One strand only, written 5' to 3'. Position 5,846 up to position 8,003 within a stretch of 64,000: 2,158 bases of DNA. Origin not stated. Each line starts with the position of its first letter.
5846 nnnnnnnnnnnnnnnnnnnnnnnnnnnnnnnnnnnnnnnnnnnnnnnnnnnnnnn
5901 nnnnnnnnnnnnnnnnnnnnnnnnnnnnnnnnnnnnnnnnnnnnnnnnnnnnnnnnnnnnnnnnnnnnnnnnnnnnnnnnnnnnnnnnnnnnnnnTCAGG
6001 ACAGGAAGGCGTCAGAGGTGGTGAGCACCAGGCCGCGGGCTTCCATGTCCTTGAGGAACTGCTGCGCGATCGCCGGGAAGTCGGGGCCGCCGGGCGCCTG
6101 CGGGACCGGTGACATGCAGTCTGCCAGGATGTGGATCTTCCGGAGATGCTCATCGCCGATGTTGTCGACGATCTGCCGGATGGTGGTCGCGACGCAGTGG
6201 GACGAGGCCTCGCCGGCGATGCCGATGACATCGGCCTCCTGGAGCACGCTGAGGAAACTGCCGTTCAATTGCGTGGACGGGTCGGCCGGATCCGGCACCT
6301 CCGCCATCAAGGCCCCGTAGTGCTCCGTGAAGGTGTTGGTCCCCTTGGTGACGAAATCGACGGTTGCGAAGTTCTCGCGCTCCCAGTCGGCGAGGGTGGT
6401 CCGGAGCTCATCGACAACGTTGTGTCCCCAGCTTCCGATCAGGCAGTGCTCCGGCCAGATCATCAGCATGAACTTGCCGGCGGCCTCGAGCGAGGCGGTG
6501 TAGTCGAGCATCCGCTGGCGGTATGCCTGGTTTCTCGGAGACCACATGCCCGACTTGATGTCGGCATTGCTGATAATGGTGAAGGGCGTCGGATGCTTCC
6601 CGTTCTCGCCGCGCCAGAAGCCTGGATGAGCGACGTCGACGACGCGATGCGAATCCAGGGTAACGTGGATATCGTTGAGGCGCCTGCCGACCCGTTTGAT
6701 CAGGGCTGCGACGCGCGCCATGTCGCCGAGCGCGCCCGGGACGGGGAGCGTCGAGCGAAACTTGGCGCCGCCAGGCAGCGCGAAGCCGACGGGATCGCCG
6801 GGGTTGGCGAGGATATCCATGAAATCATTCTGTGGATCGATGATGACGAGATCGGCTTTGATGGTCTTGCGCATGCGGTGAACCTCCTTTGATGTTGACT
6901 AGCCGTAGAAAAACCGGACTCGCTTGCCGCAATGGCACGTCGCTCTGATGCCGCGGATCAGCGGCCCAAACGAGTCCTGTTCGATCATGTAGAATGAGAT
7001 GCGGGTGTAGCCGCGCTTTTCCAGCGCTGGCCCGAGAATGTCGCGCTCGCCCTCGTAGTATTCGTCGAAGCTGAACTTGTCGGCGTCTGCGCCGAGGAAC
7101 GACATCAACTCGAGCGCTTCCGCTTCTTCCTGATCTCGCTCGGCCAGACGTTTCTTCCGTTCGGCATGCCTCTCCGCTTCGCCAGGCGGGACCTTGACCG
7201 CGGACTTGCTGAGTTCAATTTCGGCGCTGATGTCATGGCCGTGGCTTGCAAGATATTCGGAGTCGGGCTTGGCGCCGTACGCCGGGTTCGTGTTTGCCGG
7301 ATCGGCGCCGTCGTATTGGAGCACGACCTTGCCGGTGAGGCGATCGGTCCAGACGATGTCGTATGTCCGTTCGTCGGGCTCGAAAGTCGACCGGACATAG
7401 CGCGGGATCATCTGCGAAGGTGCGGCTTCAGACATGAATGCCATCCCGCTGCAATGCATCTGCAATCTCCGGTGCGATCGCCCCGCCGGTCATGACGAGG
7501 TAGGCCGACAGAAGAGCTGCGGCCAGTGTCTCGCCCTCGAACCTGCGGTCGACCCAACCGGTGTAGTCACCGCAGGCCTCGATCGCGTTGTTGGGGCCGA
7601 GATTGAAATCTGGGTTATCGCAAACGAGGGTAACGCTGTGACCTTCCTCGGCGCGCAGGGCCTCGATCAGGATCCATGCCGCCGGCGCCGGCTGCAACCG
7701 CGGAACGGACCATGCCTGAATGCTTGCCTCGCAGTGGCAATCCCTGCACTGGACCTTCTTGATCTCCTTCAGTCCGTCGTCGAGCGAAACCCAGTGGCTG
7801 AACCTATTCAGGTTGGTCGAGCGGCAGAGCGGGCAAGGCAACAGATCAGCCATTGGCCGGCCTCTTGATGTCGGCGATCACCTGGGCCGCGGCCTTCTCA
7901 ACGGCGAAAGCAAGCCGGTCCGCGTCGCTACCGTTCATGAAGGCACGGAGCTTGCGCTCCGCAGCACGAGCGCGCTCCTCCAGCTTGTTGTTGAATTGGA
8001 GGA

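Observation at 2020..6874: Phage-borne TerY-P-like phospho-signalling operon (vWA, PP2C, two orphan ORFs, Hanks kinase) plus a nicotinamidase-like hydrolase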

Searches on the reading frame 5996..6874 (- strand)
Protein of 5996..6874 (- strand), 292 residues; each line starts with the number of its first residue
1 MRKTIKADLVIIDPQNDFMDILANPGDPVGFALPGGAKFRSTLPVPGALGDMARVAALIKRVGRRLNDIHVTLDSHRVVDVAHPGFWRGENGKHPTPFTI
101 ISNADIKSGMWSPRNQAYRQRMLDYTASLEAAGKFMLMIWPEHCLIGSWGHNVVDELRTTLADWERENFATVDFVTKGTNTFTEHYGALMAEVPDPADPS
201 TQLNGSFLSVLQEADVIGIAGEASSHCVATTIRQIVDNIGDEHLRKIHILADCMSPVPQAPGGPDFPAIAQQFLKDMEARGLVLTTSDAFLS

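Call 3: search_protein_families(library=pfam, proteins=[window:5996-6874:-], max_evalue=0.01)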
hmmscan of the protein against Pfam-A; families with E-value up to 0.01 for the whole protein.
window:5996-6874:- (292 aa): 1 family
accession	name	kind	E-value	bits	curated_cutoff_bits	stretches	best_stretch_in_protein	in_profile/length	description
PF00857.26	Isochorismatase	-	0.0056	17.2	27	0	214-258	113-152/175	Isochorismatase domain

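Call 4: search_protein_families(library=padloc, proteins=[window:5996-6874:-], max_evalue=0.01)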
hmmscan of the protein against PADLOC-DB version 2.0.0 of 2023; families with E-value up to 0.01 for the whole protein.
window:5996-6874:- (292 aa): 0 families

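Call 5: search_protein_families(library=phrogs, proteins=[window:5996-6874:-], max_evalue=0.001)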
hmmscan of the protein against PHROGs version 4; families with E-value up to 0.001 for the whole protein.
window:5996-6874:- (292 aa): 0 families

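Call 21: search_solved_structures(query=window:5996-6874:-, max_evalue=1, show_alignments=2)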
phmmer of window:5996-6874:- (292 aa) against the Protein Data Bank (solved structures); distinct sequences matched with E-value up to 1: 2.
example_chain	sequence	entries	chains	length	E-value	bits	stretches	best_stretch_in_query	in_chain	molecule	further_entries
2h0r_A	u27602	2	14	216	0.014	18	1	138-231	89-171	Nicotinamidase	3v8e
29iv_A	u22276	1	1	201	0.23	14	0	139-160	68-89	nicotinamidase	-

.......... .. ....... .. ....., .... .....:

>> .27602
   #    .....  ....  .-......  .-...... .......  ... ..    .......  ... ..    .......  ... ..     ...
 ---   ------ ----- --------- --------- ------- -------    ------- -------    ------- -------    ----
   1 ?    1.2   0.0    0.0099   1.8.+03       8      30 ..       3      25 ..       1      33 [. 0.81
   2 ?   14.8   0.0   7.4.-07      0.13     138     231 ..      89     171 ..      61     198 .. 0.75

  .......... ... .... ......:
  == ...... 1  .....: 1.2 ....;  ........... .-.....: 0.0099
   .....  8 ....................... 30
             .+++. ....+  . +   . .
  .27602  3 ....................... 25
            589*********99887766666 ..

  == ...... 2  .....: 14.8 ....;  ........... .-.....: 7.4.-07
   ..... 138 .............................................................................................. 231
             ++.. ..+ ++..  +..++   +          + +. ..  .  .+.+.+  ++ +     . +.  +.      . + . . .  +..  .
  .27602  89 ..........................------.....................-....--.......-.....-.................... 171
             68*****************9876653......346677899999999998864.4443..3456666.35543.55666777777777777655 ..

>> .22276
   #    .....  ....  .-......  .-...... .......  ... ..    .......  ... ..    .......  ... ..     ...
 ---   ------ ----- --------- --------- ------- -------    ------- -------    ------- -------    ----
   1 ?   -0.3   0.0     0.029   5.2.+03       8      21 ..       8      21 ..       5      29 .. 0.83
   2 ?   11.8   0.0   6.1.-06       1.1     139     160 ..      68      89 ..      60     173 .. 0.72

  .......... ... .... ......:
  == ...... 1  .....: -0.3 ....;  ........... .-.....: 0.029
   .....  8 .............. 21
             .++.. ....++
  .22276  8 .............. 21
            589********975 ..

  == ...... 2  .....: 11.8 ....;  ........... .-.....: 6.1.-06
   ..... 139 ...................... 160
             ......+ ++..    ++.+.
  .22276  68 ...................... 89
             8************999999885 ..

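Call 35: find_homologous_proteins(query=window:5996-6874:-, max_evalue=0.001)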
Query window:5996-6874:- (292 aa): 5298 proteins with E <= 0.001 among 6333 candidates; the best 120 are listed.
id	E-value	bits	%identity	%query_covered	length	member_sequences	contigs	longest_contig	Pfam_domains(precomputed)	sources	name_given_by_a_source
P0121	2.5e-186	636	95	100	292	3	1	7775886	-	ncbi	ncbi:cysteine hydrolase family protein [Bradyrhizobium cenepequi]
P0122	7.8e-169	579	84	99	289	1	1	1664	-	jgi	jgi:nicotinamidase/pyrazinamidase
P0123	8.2e-168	575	84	100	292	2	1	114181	-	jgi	jgi:nicotinamidase/pyrazinamidase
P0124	2.7e-167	574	85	99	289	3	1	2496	-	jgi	jgi:nicotinamidase-related amidase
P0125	1.0e-166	572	84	100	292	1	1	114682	-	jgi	jgi:nicotinamidase-related amidase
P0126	3.5e-166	570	85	100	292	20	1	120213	-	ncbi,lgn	ncbi:nicotinamidase/pyrazinamidase [Bradyrhizobium barranii subsp. barranii]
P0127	2.0e-164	564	83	100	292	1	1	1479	-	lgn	-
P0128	4.0e-164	563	82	99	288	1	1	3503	-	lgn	-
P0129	5.3e-164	563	83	99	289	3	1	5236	-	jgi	jgi:nicotinamidase-related amidase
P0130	1.6e-163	561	83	99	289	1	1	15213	-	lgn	-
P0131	3.7e-163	560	83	99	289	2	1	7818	-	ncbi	-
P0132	3.8e-163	560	82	100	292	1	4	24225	-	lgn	-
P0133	1.6e-162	558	80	99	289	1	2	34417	-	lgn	-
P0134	7.1e-162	556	82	99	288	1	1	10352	-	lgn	-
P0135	4.6e-161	553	82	99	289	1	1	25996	-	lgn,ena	-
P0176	4.4e-136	471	70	99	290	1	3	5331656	-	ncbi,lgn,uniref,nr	ncbi:conserved hypothetical protein [Rhodopseudomonas palustris HaA2]|uniref:Isochorismatase hydrola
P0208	4.8e-121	422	66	97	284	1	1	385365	-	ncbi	-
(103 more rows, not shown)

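Call 36: find_encoding_contigs(protein=P0176, flank=10000, max_places=2)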
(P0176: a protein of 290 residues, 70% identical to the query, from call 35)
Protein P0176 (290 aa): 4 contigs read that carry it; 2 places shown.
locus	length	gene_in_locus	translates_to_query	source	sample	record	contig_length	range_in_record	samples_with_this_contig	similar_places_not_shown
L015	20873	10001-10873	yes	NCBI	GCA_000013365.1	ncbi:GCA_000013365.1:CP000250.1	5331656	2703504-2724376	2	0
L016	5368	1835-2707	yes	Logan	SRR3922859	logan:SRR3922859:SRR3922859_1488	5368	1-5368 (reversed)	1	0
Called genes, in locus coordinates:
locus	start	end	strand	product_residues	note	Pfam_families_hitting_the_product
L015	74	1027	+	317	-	PF00701:DHDPS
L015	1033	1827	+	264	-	PF00293:NUDIX (faint)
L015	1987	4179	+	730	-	PF01011:PQQ, PF13570:Beta-prop_ACSF4 (faint), PF13360:PQQ_2, PF01011:PQQ, PF13360:PQQ_2, PF13442:Cytochrome_CBB3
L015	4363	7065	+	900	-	PF00989:PAS (weak), PF08447:PAS_3, PF08448:PAS_4 (weak), PF13188:PAS_8 (weak), PF13426:PAS_9, PF00989:PAS (weak), PF08448:PAS_4, PF02518:HATPase_c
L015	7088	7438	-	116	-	-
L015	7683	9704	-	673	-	PF00672:HAMP (weak), PF00015:MCPsignal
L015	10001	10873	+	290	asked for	-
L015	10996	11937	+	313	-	PF00990:GGDEF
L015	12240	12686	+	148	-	-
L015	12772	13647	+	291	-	PF00892:EamA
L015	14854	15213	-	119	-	-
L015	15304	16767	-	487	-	PF00875:DNA_photolyase, PF03441:FAD_binding_7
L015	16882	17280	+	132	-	PF09945:DUF2177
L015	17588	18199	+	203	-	-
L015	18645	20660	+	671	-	PF00289:Biotin_carb_N, PF02222:ATP-grasp (weak), PF02786:CPSase_L_D2, PF07478:Dala_Dala_lig_C, PF02785:Biotin_carb_C, PF18140:PCC_BT, PF00364:Biotin_lipoyl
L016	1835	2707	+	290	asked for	-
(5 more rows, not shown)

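Call 37: find_encoding_contigs(protein=P0208, flank=10000, max_places=2)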
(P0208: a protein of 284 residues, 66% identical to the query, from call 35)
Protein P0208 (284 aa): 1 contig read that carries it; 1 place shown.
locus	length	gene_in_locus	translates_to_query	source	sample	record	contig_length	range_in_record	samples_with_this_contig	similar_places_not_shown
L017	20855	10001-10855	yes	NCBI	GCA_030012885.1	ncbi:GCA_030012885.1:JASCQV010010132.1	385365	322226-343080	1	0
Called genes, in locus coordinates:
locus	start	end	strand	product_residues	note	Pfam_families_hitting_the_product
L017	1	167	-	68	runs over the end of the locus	-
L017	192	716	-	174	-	-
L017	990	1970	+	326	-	-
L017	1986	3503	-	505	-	-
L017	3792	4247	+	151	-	-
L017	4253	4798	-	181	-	PF12850:Metallophos_2 (weak)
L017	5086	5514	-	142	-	-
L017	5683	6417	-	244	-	PF21906:WHD_NrtR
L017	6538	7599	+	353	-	-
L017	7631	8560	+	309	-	-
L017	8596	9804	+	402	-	PF00709:Adenylsucc_synt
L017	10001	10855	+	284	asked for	-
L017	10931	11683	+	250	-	-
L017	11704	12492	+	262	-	PF13672:PP2C_2 (weak)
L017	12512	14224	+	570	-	-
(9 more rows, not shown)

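Call 45: search_solved_structures(query=A2, max_evalue=0.1, show_alignments=1)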
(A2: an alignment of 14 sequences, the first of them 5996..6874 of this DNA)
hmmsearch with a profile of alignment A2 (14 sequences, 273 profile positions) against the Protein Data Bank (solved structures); distinct sequences matched with E-value up to 0.1: 9.
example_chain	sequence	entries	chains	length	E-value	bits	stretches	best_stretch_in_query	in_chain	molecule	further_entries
2h0r_A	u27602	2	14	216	6.5e-10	41.9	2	118-215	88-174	Nicotinamidase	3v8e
29iv_A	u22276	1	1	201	1.6e-09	40.7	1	114-243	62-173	nicotinamidase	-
3pl1_A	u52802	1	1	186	1.1e-06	31.4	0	4-31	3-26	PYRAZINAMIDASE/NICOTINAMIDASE PNCA (PZase)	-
1ilw_A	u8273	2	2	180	4e-06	29.5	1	4-62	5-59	180 aa long hypothetical Pyrazinamidase/nicotinamidase | 180aa long hypothetical Pyrazinamidase/Nicotinamidase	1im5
9u8m_A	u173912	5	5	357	0.0017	20.9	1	119-215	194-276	nicotinamidase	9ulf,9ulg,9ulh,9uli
2wt9_A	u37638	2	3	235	0.0072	18.8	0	118-217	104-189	NICOTINAMIDASE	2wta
3o94_A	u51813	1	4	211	0.013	18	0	3-66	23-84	nicotinamidase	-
3o90_A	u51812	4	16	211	0.013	17.9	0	3-66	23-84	nicotinamidase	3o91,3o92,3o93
3r2j_A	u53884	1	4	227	0.03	16.8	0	121-140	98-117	Alpha/beta-hydrolase-like protein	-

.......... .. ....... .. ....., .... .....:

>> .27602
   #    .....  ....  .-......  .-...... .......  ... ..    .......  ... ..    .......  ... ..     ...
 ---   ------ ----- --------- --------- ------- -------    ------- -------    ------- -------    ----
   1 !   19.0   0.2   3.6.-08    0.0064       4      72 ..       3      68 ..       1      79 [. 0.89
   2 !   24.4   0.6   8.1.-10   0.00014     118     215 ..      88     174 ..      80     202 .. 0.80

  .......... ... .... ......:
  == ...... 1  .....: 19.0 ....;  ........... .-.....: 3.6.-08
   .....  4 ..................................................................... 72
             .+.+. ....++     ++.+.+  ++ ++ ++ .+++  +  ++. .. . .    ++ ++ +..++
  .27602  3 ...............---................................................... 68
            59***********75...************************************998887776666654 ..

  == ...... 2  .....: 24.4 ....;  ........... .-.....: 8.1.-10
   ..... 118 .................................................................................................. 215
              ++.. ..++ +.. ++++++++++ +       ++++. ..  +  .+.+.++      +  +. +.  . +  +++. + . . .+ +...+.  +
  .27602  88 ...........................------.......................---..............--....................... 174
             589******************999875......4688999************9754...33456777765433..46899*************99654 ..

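Call 67: search_protein_families(library=ncbifam, proteins=[window:5996-6874:-], max_evalue=0.01)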
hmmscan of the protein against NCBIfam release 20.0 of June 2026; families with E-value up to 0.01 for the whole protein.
window:5996-6874:- (292 aa): 0 families

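Call 78: search_dna_similar(query=window:5996-6874:-, collection=phages, mode=protein, max_rows=30, max_evalue=0.001)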
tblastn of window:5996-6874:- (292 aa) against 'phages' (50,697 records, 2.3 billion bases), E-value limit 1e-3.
Records with a match: 4; places in all: 4; records where one place covers at least 80% of the query: 4.
Best place of each record, by identity: <60% 4.
By first word of the organism name: uncultured 3; Bacteriophage 1.
By host as written in the record: - 4.
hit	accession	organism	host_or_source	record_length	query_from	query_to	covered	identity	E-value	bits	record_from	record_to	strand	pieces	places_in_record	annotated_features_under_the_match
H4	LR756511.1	uncultured phage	metagenomic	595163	6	291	98%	44.9%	1e-68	236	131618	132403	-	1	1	record has no annotation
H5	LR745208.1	uncultured phage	metagenomic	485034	5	282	95%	44.1%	7e-73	248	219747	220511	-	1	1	record has no annotation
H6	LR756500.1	uncultured phage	metagenomic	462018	6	258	87%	39.6%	3e-50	183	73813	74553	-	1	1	record has no annotation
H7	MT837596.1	Bacteriophage sp.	human fecal samples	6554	12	258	85%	34.5%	9e-34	135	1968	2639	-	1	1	record has no annotation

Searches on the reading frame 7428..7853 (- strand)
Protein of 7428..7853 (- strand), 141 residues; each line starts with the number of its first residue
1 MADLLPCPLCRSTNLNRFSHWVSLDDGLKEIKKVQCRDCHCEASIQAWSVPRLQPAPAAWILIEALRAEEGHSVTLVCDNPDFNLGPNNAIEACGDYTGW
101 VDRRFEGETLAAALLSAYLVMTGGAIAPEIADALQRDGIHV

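Call 20: search_protein_families(library=pfam, proteins=[window:7428-7853:-], max_evalue=0.01)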
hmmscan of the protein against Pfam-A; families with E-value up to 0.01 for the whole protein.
window:7428-7853:- (141 aa): 1 family
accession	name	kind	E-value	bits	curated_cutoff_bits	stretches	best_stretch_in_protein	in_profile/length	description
PF14354.12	Lar_restr_allev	-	0.0018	18.9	28.6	1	3-41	2-33/58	Restriction alleviation protein Lar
